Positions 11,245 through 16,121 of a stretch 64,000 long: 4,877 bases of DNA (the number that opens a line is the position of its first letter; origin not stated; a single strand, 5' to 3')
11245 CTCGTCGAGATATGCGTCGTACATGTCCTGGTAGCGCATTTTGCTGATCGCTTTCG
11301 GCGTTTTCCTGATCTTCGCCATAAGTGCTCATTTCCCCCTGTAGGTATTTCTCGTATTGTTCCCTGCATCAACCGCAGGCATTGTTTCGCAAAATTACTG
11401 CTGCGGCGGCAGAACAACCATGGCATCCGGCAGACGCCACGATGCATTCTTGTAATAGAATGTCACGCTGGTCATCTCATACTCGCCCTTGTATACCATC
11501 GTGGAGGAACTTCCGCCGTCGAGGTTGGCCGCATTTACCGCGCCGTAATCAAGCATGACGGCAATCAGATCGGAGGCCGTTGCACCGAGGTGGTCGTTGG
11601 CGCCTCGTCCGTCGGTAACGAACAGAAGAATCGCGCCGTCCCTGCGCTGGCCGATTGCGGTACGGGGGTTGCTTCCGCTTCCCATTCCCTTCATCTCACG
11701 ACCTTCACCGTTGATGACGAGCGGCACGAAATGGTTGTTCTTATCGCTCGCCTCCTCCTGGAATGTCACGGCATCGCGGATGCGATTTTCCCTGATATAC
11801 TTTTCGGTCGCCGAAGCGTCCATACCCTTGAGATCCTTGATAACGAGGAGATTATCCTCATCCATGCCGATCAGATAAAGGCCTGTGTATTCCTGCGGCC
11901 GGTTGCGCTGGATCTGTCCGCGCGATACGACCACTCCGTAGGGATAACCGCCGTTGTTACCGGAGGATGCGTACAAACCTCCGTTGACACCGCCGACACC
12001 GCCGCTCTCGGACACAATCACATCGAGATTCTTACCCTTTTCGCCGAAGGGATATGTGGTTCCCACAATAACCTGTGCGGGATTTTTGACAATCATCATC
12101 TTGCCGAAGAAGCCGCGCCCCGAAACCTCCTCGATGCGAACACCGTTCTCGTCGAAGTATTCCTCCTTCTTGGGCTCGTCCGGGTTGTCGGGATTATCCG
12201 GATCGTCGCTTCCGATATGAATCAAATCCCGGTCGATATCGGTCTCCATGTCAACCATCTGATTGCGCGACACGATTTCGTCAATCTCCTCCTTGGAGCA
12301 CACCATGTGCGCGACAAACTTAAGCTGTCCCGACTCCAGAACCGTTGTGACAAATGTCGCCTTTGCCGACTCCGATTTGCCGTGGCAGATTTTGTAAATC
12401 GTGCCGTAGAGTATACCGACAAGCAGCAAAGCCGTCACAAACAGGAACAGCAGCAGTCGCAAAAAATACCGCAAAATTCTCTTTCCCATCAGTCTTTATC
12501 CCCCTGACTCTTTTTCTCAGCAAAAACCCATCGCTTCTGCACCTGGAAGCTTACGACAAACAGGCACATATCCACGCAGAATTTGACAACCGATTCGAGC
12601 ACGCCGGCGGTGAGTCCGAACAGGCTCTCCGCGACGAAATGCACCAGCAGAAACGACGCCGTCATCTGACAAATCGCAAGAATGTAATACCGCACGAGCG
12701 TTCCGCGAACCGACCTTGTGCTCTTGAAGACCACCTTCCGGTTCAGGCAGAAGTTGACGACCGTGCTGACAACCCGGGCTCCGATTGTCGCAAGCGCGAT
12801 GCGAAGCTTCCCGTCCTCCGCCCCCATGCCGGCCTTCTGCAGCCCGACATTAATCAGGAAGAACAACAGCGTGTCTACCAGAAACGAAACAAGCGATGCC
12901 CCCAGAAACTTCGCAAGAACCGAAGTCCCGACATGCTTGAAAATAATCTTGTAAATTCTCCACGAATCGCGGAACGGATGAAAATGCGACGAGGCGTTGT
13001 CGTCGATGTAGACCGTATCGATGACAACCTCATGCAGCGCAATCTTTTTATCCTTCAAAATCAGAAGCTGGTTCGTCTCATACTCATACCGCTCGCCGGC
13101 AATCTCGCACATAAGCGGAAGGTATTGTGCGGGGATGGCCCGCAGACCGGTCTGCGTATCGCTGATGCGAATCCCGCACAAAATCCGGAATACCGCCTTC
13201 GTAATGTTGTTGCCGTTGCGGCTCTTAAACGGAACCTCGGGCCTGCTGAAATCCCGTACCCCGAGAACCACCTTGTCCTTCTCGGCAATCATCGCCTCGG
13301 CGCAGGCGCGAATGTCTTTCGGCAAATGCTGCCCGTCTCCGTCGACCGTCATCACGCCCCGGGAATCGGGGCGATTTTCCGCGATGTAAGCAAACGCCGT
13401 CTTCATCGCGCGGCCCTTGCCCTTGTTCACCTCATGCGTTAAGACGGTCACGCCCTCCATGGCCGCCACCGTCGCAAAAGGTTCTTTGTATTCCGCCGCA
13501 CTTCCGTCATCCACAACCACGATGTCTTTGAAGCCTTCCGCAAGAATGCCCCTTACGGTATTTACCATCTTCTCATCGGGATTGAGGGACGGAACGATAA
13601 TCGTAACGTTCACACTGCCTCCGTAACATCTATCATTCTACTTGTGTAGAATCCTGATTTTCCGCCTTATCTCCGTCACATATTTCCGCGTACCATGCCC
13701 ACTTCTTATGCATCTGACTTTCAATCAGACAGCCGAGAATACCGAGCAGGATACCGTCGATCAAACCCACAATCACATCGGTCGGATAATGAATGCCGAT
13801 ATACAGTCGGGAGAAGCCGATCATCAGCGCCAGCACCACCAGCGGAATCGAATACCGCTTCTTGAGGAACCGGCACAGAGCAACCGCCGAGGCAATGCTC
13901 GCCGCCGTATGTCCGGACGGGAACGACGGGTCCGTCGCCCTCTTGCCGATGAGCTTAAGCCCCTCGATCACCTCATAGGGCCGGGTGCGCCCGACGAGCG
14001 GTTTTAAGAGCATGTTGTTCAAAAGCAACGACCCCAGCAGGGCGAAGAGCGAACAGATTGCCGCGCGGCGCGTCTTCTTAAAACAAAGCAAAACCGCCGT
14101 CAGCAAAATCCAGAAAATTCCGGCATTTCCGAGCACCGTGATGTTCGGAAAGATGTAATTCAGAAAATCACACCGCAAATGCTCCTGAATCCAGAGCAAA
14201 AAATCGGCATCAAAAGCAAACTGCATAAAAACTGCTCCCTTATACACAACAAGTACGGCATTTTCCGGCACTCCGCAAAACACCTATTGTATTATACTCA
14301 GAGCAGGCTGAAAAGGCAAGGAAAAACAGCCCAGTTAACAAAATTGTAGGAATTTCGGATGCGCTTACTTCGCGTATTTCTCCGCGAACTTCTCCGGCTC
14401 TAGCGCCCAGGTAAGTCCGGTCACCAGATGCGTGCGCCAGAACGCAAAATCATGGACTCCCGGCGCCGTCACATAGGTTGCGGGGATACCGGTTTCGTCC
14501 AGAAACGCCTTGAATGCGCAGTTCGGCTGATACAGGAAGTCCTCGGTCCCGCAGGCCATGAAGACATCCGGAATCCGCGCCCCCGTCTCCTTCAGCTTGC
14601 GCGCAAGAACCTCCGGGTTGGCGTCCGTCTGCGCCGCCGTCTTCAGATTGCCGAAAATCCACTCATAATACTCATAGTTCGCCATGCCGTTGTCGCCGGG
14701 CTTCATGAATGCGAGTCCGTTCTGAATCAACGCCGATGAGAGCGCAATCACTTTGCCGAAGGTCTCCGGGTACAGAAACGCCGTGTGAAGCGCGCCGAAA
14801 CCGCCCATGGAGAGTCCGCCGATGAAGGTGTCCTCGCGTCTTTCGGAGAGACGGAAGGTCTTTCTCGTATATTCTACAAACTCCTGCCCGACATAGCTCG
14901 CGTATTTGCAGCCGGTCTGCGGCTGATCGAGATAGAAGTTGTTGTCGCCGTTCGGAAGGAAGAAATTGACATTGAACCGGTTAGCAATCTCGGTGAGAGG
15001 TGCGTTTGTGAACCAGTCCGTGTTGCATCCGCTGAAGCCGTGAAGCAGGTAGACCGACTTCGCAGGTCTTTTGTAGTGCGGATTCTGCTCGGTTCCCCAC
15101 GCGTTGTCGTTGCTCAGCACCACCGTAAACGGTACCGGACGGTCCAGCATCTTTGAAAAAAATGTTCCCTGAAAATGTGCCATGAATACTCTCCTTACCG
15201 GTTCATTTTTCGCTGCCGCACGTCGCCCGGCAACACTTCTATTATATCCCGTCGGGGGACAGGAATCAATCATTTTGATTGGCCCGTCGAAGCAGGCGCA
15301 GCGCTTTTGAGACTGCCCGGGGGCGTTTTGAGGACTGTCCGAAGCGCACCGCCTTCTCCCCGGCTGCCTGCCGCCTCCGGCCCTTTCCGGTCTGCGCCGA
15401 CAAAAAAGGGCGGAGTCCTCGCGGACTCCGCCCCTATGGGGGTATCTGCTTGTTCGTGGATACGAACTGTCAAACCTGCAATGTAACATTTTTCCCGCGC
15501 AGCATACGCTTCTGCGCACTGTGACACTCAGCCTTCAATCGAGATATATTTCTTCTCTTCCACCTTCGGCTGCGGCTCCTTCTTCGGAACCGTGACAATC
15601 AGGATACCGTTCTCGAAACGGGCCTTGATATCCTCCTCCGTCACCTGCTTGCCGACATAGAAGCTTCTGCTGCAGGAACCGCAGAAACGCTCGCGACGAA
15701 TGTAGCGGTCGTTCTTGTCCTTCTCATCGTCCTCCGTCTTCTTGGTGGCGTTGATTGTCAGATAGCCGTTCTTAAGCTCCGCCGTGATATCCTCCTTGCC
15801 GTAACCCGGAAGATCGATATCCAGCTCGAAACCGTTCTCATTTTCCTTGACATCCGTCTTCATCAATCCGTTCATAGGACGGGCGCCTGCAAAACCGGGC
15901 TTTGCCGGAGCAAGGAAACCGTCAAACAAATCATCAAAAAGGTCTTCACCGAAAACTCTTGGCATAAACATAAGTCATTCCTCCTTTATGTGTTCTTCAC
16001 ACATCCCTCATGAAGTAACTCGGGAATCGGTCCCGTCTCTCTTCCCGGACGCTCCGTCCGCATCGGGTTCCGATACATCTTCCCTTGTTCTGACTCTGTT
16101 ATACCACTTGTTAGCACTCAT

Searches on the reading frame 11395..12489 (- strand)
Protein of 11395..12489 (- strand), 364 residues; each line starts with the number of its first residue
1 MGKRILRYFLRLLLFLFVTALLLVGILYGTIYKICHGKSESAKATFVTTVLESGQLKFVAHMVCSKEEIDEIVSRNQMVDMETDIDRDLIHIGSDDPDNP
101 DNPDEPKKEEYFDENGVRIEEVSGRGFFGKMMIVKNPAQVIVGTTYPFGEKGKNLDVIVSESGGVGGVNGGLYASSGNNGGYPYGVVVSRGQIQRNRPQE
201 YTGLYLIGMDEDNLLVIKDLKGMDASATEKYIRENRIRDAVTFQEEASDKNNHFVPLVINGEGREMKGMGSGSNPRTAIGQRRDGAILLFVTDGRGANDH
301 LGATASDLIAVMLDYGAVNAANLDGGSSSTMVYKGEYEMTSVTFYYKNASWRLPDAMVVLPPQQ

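Call 69: search_protein_families(library=pfam, max_evalue=0.00001, proteins=[window:11395-12489:-])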
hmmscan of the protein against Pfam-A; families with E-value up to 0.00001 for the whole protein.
window:11395-12489:- (364 aa): 1 family
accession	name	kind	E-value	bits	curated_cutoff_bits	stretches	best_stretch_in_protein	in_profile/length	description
PF09992.14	NAGPA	-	9.2e-31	107.8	25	1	163-359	2-168/169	Phosphodiester glycosidase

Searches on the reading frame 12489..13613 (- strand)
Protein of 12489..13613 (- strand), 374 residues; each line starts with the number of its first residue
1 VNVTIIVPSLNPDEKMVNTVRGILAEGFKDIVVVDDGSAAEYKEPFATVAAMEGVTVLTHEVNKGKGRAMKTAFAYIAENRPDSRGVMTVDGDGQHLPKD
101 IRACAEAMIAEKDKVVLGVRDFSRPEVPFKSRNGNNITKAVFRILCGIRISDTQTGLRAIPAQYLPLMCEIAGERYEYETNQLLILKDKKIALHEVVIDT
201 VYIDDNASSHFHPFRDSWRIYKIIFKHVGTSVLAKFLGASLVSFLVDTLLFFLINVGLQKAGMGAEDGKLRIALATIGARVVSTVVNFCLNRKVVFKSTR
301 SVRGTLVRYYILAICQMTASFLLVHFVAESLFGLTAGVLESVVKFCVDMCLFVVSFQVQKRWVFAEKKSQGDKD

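Call 70: search_protein_families(library=pfam, max_evalue=0.00001, proteins=[window:12489-13613:-])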
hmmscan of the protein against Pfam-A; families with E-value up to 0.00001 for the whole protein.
window:12489-13613:- (374 aa): 2 families
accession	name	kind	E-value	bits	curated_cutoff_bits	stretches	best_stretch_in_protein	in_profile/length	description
PF00535.33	Glycos_transf_2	-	1e-14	55.3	23.3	1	4-135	1-130/168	Glycosyl transferase family 2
PF04138.20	GtrA_DPMS_TM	-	1.9e-09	38.2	26.1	1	235-364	1-117/117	GtrA/DPMS, transmembrane domain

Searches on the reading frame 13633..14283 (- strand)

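Call 70: search_protein_families(library=pfam, max_evalue=0.00001, proteins=[window:13633-14283:-])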
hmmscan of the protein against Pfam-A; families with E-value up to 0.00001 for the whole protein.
window:13633-14283:- (216 aa): 2 families
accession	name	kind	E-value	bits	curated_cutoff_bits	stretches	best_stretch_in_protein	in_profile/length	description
PF01569.27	PAP2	-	1e-24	87.2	27.2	1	76-184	3-121/130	PAP2 superfamily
PF14378.12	PAP2_3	-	4.3e-08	33.6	27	1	120-177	126-184/190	PAP2 superfamily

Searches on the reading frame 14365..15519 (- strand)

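Call 70: search_protein_families(library=pfam, max_evalue=0.00001, proteins=[window:14365-15519:-])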
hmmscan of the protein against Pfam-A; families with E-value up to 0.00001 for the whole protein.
window:14365-15519:- (384 aa): 1 family
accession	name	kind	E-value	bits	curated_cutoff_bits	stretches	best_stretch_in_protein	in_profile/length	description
PF00756.26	Esterase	-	1.3e-15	58.3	22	1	150-370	21-249/251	Putative esterase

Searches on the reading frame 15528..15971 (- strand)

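Call 70: search_protein_families(library=pfam, max_evalue=0.00001, proteins=[window:15528-15971:-])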
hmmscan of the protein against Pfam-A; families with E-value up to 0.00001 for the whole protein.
window:15528-15971:- (147 aa): 1 family
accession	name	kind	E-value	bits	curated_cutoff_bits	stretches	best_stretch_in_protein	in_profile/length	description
PF00011.27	HSP20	-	9.2e-21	74.3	20.8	1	40-145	1-101/102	Hsp20/alpha crystallin family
